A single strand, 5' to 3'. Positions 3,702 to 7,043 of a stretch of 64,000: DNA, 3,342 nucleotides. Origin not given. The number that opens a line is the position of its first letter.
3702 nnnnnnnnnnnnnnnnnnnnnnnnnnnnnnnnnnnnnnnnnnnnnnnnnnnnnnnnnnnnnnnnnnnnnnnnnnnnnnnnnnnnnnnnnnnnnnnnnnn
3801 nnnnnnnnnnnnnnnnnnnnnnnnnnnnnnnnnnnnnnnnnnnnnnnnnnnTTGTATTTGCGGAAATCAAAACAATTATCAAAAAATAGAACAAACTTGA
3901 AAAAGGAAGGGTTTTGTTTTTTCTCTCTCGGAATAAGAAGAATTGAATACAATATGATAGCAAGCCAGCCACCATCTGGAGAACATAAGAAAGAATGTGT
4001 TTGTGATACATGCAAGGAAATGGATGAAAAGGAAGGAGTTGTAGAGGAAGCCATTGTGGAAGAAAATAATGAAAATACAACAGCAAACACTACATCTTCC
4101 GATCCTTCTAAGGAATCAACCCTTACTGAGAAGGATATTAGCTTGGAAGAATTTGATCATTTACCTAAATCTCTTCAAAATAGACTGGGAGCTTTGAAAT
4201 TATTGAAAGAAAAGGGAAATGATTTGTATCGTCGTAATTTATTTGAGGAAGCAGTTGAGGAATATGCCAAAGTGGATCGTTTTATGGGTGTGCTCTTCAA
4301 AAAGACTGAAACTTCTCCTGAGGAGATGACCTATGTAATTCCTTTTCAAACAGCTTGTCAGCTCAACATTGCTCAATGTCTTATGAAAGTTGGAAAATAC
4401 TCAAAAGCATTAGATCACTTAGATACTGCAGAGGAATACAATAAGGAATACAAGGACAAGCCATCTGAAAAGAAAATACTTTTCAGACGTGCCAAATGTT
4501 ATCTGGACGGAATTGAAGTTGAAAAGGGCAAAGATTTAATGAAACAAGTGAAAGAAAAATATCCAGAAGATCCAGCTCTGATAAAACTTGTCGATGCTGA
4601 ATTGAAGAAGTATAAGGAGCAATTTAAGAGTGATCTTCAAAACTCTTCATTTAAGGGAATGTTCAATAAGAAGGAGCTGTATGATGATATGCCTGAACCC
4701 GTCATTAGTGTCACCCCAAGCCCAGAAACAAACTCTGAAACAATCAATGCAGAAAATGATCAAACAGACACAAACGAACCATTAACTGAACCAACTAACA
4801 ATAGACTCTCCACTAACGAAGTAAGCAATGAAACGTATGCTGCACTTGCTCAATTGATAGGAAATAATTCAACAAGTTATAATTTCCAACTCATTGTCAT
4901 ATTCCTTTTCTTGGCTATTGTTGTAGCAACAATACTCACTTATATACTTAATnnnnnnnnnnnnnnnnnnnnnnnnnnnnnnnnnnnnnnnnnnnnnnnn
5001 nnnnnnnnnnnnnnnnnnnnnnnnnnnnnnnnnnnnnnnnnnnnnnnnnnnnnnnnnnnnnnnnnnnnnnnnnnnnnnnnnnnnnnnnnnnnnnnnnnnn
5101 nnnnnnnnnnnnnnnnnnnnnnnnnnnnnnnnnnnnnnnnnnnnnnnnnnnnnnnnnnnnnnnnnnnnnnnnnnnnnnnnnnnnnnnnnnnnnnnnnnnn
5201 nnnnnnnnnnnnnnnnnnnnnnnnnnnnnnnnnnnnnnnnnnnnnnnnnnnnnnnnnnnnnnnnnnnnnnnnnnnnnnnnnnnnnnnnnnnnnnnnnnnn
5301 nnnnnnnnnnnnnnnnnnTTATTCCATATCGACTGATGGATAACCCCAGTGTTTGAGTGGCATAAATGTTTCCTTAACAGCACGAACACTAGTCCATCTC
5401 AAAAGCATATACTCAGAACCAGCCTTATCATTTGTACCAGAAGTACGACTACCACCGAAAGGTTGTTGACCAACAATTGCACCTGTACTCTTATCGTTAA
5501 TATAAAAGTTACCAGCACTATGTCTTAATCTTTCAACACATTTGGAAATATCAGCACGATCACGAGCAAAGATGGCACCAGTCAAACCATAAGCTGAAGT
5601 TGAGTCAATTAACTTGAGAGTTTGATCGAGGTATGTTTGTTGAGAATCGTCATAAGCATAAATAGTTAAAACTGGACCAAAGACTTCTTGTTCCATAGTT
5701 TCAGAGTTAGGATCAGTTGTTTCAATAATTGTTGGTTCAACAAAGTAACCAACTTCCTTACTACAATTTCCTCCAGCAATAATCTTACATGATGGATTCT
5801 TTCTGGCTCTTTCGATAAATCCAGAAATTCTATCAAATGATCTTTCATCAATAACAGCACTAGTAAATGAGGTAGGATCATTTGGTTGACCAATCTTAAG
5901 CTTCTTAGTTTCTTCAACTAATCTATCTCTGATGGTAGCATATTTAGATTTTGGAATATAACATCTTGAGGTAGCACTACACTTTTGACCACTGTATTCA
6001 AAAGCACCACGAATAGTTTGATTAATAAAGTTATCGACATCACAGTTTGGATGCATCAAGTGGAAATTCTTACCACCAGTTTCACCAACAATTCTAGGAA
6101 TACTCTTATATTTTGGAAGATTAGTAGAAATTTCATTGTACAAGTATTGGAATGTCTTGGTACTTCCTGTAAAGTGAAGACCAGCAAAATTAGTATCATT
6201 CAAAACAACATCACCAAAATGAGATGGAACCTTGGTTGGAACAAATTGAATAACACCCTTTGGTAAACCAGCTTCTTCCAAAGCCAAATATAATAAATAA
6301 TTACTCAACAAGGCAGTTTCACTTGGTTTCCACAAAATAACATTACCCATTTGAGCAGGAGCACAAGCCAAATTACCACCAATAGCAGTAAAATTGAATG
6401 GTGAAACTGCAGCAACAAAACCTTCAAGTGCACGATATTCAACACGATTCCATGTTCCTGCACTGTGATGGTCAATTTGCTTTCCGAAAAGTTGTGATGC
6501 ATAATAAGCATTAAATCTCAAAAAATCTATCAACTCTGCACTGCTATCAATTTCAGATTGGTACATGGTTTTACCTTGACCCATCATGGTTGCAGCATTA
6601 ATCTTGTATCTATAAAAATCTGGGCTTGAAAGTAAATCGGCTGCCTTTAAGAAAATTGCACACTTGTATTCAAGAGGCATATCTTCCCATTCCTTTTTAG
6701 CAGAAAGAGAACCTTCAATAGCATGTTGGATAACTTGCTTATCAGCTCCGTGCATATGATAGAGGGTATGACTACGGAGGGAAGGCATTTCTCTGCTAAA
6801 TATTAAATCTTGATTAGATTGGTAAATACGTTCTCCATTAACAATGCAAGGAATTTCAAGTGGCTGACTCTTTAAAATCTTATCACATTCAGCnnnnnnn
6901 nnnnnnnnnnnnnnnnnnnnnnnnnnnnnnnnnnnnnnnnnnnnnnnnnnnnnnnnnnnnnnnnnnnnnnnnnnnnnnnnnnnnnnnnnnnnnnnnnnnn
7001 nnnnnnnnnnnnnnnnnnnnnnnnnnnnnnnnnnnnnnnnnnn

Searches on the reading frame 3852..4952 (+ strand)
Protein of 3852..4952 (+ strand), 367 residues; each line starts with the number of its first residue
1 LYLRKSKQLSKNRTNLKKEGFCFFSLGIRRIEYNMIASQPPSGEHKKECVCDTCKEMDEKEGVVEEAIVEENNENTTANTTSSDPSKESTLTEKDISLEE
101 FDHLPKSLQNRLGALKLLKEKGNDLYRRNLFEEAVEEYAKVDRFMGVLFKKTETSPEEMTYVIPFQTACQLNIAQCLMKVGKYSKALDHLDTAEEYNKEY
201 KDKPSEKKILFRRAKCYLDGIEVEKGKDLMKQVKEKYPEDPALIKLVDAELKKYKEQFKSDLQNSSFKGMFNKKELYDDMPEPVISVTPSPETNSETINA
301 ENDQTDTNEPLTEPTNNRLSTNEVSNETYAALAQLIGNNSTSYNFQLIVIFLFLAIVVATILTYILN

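Call 87: search_protein_families(library=pfam, proteins=[window:3852-4952:+], max_evalue=0.0001)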
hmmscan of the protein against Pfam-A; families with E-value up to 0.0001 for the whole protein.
window:3852-4952:+ (367 aa): 1 family
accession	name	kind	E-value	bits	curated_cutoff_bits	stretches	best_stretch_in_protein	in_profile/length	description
PF07719.23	TPR_2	-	2.1e-05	24.7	27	0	171-199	5-33/34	Tetratricopeptide repeat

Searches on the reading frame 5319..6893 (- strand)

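Call 55: search_protein_families(library=pfam, proteins=[window:5319-6893:-], max_evalue=0.001)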
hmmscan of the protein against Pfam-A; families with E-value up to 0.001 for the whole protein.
window:5319-6893:- (524 aa): 1 family
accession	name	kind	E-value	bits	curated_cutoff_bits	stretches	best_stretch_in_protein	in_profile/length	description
PF00171.27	Aldedh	-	7.3e-98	328.5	23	1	36-506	13-461/461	Aldehyde dehydrogenase family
